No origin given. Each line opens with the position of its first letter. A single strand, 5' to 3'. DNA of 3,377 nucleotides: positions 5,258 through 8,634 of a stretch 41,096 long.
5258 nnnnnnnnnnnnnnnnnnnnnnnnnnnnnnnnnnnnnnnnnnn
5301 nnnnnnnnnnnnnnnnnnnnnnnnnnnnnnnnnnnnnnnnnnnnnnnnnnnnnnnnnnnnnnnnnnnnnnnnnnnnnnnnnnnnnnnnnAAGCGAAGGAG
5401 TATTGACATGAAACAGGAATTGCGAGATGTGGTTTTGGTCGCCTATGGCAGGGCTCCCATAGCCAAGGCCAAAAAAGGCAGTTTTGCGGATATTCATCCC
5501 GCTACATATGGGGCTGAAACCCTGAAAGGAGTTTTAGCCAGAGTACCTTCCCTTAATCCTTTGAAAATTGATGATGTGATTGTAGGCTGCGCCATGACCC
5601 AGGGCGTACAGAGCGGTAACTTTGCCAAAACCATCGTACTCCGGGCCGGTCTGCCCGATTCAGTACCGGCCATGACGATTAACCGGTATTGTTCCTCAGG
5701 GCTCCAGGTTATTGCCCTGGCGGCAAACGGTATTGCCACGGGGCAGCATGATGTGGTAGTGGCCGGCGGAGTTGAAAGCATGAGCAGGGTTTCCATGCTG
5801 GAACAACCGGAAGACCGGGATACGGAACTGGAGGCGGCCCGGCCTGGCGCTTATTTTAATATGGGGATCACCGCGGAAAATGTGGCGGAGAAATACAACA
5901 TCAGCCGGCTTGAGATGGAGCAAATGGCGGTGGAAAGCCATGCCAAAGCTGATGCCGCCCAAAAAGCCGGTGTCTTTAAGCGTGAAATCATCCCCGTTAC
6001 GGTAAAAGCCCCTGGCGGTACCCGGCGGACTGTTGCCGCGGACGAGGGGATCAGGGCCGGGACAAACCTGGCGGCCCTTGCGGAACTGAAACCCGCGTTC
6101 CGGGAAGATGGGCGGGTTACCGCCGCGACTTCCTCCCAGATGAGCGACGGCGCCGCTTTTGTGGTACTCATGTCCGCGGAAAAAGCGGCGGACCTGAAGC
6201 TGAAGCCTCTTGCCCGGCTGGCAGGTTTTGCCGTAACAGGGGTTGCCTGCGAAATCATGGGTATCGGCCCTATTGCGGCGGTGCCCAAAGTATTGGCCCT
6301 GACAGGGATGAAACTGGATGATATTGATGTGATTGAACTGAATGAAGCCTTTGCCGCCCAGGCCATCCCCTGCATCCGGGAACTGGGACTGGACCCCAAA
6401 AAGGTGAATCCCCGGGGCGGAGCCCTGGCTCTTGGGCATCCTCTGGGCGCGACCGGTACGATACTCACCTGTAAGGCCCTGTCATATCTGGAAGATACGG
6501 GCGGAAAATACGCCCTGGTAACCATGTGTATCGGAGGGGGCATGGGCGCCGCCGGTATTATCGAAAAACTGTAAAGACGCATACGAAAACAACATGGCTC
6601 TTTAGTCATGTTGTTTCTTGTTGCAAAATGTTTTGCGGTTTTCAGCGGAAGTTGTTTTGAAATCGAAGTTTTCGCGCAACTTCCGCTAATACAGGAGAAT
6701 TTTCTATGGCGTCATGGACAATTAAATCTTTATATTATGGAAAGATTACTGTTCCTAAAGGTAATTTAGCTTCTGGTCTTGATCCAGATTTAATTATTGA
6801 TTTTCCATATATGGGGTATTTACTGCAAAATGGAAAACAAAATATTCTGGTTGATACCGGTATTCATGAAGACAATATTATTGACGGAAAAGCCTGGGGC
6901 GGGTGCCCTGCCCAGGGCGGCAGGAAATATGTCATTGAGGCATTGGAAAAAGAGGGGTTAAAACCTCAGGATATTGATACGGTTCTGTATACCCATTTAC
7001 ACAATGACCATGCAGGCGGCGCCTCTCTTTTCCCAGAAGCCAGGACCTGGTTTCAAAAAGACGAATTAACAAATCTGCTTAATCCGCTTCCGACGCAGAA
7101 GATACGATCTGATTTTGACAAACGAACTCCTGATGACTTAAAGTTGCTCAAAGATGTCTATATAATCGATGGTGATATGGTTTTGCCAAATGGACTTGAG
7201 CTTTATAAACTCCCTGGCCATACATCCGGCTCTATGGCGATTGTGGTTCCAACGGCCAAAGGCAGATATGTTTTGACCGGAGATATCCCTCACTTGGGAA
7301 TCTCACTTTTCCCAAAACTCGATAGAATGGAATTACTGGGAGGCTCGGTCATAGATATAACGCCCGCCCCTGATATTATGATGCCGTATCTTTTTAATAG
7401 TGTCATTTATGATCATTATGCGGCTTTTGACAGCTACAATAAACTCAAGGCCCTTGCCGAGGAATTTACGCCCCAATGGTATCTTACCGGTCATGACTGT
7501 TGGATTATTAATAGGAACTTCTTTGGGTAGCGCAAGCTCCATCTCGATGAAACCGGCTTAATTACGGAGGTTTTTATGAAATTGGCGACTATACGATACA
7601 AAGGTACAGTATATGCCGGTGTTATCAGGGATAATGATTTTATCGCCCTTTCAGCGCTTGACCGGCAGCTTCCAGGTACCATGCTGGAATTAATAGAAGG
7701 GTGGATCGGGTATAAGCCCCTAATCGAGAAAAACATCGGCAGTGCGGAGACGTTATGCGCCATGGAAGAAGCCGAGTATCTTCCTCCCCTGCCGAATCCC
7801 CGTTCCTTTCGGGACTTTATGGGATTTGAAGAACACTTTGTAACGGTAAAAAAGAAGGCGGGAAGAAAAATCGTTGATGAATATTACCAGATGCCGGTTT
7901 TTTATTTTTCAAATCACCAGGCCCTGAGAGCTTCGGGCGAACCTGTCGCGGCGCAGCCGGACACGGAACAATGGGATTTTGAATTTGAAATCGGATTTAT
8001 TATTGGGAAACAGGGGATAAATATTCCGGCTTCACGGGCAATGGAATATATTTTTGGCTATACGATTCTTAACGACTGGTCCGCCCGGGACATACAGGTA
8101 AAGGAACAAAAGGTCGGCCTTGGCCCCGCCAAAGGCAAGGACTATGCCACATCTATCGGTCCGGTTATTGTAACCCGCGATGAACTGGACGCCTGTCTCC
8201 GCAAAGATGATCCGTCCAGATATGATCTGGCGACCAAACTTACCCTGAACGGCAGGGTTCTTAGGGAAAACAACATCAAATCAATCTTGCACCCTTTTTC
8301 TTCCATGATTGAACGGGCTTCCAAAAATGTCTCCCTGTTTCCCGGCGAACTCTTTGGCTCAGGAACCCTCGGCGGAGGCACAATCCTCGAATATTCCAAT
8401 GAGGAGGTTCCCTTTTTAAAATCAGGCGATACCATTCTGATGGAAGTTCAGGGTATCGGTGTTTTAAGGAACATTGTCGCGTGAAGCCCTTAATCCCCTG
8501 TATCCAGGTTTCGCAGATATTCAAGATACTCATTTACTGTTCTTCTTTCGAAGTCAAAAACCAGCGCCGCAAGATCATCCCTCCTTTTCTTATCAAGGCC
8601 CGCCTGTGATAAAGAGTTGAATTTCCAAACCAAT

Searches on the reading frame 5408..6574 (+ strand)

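Call 6: search_protein_families(library=pfam, proteins=[window:5408-6574:+], max_evalue=0.00001)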
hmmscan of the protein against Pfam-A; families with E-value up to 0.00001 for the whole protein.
window:5408-6574:+ (388 aa): 3 families
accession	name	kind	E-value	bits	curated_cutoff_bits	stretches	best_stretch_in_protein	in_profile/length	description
PF00108.29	Thiolase_N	-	8.2e-70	235.6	26.4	1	8-257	1-259/260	Thiolase, N-terminal domain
PF02803.24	Thiolase_C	-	9.3e-43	145.2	27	1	265-387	1-123/123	Thiolase, C-terminal domain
PF00109.32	ketoacyl-synt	-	1.5e-06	28.5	20.8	1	87-126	166-205/252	Beta-ketoacyl synthase, N-terminal domain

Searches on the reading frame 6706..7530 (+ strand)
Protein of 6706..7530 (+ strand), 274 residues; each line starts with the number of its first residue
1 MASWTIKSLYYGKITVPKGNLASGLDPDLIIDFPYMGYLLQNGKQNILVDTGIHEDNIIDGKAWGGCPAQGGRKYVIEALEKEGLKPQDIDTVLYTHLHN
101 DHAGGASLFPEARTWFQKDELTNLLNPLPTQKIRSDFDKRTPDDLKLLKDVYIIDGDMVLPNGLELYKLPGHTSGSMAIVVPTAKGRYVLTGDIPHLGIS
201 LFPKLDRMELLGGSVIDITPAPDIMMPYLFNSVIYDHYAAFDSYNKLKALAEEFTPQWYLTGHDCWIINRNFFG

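Call 6: search_protein_families(library=pfam, proteins=[window:6706-7530:+], max_evalue=0.00001)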
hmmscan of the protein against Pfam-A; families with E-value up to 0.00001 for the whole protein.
window:6706-7530:+ (274 aa): 1 family
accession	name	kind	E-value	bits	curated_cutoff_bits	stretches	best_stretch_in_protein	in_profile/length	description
PF00753.33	Lactamase_B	-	7.5e-20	72.1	22.7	1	38-196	9-152/196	Metallo-beta-lactamase superfamily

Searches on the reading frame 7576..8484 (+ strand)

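Call 6: search_protein_families(library=pfam, proteins=[window:7576-8484:+], max_evalue=0.00001)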
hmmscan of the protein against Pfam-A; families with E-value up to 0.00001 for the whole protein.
window:7576-8484:+ (302 aa): 1 family
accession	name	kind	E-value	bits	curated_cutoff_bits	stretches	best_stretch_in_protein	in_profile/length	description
PF01557.24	FAA_hydrolase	-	1.1e-48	166.2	23.9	1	78-301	3-213/214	Fumarylacetoacetate (FAA) hydrolase C-terminal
